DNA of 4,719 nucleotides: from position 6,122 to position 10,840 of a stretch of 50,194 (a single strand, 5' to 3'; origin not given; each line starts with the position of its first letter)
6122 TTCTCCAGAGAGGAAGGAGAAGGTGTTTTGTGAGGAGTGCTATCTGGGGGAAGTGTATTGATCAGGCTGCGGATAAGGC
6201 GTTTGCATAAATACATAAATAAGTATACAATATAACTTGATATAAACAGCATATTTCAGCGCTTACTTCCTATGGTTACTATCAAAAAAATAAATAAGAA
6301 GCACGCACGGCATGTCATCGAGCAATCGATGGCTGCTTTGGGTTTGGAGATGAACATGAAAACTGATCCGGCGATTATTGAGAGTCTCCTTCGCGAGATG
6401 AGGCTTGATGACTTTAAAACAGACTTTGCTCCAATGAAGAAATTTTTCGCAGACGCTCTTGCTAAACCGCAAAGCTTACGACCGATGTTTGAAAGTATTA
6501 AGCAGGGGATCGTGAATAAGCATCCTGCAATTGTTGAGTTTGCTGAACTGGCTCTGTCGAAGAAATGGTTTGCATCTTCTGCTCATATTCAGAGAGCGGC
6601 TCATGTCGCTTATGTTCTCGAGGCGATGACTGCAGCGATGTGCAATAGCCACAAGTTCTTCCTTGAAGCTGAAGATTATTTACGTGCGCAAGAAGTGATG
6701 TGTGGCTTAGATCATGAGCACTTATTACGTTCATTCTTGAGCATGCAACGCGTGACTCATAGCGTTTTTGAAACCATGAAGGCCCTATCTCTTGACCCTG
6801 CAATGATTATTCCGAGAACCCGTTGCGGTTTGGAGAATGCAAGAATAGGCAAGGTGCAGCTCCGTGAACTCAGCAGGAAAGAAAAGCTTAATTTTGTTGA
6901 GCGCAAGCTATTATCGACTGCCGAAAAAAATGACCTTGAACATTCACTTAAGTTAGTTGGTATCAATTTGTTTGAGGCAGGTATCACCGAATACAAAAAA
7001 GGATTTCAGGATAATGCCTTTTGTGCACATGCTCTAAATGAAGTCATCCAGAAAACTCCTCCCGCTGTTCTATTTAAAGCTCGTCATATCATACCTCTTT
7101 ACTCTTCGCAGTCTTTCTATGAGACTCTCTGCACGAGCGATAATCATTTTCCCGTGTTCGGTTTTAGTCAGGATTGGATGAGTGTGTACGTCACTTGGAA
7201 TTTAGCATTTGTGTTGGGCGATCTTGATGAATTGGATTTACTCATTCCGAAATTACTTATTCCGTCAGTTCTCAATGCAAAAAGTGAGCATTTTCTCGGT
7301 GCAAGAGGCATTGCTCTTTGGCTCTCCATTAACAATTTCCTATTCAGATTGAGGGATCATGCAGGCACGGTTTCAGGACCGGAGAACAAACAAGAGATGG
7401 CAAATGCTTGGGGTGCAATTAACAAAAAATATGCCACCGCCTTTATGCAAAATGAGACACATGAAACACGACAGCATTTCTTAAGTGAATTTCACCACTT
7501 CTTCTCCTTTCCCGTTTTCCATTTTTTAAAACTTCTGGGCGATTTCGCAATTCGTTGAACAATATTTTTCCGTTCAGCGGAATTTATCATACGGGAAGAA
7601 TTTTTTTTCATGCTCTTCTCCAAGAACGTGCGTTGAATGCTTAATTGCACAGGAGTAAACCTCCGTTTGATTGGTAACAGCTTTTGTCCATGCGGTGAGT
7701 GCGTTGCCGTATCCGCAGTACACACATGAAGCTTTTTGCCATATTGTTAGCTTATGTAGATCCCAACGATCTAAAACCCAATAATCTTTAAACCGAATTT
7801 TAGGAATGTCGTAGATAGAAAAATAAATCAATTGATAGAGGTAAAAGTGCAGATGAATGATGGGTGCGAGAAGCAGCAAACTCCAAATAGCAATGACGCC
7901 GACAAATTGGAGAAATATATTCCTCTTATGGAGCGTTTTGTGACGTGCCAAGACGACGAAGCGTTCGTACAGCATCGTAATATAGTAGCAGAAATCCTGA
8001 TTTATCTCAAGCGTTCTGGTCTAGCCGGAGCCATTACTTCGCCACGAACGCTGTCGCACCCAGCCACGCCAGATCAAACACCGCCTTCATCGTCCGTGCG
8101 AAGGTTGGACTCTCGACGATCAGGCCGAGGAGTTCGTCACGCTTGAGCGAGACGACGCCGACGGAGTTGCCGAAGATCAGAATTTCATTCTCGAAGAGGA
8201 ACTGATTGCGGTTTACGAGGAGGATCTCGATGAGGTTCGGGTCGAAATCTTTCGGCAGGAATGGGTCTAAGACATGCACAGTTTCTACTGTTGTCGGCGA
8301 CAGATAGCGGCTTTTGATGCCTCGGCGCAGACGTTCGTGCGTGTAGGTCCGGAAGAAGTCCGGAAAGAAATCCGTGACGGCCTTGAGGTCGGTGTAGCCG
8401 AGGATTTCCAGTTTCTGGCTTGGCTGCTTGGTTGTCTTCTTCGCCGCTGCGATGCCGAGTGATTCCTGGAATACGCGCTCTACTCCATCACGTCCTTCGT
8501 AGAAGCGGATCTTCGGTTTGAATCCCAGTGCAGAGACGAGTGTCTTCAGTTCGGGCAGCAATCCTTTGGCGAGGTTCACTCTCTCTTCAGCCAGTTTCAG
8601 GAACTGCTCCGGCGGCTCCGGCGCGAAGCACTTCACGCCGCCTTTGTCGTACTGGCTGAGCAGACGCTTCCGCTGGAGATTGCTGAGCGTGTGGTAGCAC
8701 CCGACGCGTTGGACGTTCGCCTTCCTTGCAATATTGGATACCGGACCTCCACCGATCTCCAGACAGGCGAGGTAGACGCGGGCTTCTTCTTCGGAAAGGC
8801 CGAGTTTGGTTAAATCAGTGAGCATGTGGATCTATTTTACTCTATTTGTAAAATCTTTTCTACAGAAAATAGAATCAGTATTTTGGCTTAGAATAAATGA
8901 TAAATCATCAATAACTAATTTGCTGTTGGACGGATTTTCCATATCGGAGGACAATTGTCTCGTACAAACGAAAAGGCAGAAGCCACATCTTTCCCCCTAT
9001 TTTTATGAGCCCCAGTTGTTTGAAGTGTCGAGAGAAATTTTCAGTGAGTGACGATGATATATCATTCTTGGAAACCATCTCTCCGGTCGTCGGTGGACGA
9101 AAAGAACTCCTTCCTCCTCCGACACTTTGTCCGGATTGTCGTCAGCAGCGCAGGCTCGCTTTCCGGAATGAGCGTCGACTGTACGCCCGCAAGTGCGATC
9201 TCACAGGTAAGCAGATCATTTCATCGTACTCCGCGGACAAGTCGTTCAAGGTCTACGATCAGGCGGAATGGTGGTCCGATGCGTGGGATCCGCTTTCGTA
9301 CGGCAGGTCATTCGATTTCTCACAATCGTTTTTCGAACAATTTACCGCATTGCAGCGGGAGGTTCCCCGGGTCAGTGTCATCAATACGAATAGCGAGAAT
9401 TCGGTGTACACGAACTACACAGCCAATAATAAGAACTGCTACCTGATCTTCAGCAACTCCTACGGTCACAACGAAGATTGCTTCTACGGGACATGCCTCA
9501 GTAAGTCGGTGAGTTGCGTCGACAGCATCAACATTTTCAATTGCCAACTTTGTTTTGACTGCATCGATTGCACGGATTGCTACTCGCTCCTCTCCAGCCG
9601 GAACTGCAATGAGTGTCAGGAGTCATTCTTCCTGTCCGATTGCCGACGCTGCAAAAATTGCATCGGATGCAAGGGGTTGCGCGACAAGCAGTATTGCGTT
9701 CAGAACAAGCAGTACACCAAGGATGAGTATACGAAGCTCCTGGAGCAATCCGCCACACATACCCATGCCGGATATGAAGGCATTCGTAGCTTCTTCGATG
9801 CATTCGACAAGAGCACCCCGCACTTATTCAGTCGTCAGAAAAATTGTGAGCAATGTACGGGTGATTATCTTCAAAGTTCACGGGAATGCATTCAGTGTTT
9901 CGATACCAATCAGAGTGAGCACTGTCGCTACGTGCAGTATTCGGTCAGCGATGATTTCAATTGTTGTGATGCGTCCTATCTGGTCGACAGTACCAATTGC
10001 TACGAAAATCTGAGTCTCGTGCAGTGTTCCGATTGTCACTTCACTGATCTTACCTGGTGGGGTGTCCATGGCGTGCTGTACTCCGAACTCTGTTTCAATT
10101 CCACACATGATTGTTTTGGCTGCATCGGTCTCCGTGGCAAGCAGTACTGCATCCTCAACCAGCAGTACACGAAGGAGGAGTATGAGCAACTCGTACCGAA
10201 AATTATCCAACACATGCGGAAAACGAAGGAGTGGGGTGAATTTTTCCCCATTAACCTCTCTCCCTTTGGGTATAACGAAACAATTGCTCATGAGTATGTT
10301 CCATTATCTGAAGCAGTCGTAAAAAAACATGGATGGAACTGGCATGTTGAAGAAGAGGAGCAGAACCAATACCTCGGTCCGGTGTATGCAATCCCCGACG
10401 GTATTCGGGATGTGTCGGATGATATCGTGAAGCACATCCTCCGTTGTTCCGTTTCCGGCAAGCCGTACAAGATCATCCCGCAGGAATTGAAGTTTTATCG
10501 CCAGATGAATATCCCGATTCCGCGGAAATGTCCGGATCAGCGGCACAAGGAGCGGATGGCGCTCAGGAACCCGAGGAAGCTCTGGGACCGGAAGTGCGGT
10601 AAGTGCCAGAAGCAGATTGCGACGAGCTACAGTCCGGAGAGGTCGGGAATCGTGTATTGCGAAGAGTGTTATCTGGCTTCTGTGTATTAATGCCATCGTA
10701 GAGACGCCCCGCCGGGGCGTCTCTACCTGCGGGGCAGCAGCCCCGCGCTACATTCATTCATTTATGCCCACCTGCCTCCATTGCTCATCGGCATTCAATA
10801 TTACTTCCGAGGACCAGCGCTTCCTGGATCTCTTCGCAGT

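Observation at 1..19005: Tandem array of eight diverged paralogs of an unrecognised, extremely Cys-rich cytoplasmic protein, interleaved with three TrmB regulators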

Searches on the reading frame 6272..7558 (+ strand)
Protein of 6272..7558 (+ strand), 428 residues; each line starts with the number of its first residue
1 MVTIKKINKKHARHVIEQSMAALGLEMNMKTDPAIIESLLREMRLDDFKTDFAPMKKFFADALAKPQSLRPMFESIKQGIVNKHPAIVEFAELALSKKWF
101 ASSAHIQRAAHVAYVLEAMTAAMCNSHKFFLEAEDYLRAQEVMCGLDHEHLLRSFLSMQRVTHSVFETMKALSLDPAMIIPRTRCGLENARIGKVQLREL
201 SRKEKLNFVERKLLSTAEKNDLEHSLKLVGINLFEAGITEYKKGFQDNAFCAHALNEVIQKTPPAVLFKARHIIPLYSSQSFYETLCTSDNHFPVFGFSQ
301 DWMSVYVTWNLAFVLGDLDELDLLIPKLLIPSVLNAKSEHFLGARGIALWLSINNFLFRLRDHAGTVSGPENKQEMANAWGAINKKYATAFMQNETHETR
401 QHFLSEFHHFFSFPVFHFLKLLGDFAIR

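Call 4: search_protein_families(library=pfam, proteins=[window:6272-7558:+], max_evalue=0.1)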
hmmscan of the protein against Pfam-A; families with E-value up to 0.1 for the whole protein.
window:6272-7558:+ (428 aa): 0 families

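Call 5: search_protein_families(library=ncbifam, proteins=[window:6272-7558:+], max_evalue=0.1)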
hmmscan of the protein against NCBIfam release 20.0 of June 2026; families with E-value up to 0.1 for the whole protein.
window:6272-7558:+ (428 aa): 0 families

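Call 38: search_protein_families(library=padloc, proteins=[window:6272-7558:+], max_evalue=0.01)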
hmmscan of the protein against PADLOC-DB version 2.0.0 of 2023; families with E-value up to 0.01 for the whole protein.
window:6272-7558:+ (428 aa): 0 families

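Call 55: search_protein_families(library=pfam, proteins=[window:6272-7558:+], max_evalue=1)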
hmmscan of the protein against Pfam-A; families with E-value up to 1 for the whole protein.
window:6272-7558:+ (428 aa): 0 families

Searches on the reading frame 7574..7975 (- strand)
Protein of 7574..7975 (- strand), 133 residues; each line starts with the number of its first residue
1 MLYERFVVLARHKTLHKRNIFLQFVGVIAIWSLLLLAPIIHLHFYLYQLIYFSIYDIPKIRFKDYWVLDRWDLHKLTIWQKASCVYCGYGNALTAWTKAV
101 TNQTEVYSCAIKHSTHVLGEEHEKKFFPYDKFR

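Call 4: search_protein_families(library=pfam, proteins=[window:7574-7975:-], max_evalue=0.1)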
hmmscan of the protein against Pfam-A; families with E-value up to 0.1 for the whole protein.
window:7574-7975:- (133 aa): 0 families

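Call 38: search_protein_families(library=padloc, proteins=[window:7574-7975:-], max_evalue=0.01)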
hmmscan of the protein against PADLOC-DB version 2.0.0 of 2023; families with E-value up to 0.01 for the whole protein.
window:7574-7975:- (133 aa): 0 families

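Call 43: search_protein_families(library=ncbifam, proteins=[window:7574-7975:-], max_evalue=0.01)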
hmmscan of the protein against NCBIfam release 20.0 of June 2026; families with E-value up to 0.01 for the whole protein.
window:7574-7975:- (133 aa): 0 families

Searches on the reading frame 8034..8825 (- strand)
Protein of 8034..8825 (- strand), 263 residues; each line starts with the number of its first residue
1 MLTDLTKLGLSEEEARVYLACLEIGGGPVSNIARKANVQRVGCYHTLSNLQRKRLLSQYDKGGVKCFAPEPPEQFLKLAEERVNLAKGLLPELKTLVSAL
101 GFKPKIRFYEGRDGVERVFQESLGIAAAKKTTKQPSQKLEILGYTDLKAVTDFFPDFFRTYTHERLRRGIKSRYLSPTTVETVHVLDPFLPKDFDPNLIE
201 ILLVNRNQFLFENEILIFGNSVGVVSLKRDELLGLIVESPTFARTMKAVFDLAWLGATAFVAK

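Call 4: search_protein_families(library=pfam, proteins=[window:8034-8825:-], max_evalue=0.1)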
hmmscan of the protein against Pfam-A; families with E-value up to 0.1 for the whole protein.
window:8034-8825:- (263 aa): 1 family
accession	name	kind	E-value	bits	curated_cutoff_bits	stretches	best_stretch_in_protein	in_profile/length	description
PF01978.25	TrmB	-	9.4e-09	35.4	25.6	1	5-72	1-67/68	Sugar-specific transcriptional regulator TrmB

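Call 5: search_protein_families(library=ncbifam, proteins=[window:8034-8825:-], max_evalue=0.1)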
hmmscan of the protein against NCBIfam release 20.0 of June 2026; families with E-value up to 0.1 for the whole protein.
window:8034-8825:- (263 aa): 4 families
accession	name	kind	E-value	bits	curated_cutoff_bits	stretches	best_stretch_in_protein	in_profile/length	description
NF047390.1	TransRegTrmBL1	equivalog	0.00041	19.4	650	1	2-81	7-86/341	HTH-type sugar sensing transcriptional regulator TrmBL1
NF047392.1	TransRegTrmBHalo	equivalog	0.0034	16.5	500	1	7-85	15-93/349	HTH-type sugar sensing transcriptional regulator TrmB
NF040851.1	tran_reg_TrmB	equivalog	0.036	13.2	600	1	2-136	8-141/338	HTH-type sugar-sensing transcriptional regulator TrmB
TIGR01884.1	cas_HTH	subfamily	0.082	12.3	60.2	0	8-62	138-193/202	CRISPR-associated CARF protein Csa3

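Call 38: search_protein_families(library=padloc, proteins=[window:8034-8825:-], max_evalue=0.01)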
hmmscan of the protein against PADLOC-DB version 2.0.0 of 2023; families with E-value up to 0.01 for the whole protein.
window:8034-8825:- (263 aa): 2 families
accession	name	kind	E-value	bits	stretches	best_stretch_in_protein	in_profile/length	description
PDLC01434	CasR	-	0.0032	15.3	1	8-62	124-177/191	"CAS-I,CAS-II,CAS-III,CAS-IV,CAS-V,CAS-VI; associated_signaling"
PDLC01268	CasR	-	0.006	14.6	1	8-61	120-171/179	"CAS-I,CAS-II,CAS-III,CAS-IV,CAS-V,CAS-VI; associated_signaling"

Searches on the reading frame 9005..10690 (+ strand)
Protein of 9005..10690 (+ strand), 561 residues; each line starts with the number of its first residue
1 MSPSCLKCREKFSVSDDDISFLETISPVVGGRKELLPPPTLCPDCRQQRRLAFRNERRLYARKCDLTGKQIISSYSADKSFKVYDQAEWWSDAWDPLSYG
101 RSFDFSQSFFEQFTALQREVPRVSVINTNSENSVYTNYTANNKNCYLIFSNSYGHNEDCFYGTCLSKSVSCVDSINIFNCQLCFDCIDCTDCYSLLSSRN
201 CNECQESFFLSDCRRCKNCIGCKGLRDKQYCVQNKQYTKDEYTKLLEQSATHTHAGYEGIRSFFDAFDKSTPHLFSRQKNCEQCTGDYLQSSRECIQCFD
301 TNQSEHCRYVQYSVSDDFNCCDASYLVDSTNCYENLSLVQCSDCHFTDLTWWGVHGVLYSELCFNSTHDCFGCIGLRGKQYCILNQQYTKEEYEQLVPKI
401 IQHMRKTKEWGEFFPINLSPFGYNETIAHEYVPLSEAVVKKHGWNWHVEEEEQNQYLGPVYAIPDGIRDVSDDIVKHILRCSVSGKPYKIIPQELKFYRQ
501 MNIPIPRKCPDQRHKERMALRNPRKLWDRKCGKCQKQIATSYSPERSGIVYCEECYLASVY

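Call 4: search_protein_families(library=pfam, proteins=[window:9005-10690:+], max_evalue=0.1)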
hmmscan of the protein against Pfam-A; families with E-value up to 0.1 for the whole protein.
window:9005-10690:+ (561 aa): 1 family
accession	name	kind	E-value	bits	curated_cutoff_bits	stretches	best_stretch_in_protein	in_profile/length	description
PF23477.1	zf_Tbcl_2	-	0.0025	17.9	27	1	524-557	1-34/37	Probable treble clef zinc finger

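Call 5: search_protein_families(library=ncbifam, proteins=[window:9005-10690:+], max_evalue=0.1)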
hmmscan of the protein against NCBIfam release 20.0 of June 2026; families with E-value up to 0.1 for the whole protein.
window:9005-10690:+ (561 aa): 2 families
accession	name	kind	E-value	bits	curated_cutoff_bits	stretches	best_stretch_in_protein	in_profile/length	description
TIGR04272.1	cxxc_cxxc_Mbark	domain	0.016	14.9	36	1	524-557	1-34/37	CxxC-x17-CxxC domain-containing protein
NF047682.1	LIC12628_fam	subfamily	0.084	12.9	65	0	387-411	11-34/42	LIC12628 family protein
